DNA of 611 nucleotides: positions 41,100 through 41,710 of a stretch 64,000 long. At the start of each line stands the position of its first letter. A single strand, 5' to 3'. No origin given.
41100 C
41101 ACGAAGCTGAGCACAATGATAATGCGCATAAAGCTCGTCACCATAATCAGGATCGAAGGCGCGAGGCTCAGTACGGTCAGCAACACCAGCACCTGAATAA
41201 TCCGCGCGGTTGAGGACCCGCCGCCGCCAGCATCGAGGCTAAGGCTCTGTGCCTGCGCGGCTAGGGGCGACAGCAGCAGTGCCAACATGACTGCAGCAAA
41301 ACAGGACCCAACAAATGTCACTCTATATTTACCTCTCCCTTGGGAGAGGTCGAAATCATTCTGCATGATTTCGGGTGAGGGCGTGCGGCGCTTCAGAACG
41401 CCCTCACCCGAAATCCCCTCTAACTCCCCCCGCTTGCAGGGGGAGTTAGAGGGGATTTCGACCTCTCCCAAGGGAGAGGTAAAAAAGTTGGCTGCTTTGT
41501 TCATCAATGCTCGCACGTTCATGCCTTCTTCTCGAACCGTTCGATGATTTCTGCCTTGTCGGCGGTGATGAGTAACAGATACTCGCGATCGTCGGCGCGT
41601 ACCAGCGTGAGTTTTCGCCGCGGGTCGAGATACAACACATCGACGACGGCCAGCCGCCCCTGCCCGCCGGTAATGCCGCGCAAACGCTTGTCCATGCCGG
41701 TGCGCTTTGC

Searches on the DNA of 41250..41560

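Call 36: search_rna_families(source=window, start=41250, end=41560, threshold=gathering, show_alignments=2)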
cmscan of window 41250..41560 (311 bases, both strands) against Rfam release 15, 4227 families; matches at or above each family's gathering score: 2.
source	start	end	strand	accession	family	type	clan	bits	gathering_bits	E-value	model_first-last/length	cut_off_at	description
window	41329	41382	+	RF01762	whalefall-1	Gene; sRNA;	-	46.9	37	1.5e-11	1-56/56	no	Whalefall-1 RNA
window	41400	41482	-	RF01762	whalefall-1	Gene; sRNA;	-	43.2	37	2.2e-10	1-56/56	no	Whalefall-1 RNA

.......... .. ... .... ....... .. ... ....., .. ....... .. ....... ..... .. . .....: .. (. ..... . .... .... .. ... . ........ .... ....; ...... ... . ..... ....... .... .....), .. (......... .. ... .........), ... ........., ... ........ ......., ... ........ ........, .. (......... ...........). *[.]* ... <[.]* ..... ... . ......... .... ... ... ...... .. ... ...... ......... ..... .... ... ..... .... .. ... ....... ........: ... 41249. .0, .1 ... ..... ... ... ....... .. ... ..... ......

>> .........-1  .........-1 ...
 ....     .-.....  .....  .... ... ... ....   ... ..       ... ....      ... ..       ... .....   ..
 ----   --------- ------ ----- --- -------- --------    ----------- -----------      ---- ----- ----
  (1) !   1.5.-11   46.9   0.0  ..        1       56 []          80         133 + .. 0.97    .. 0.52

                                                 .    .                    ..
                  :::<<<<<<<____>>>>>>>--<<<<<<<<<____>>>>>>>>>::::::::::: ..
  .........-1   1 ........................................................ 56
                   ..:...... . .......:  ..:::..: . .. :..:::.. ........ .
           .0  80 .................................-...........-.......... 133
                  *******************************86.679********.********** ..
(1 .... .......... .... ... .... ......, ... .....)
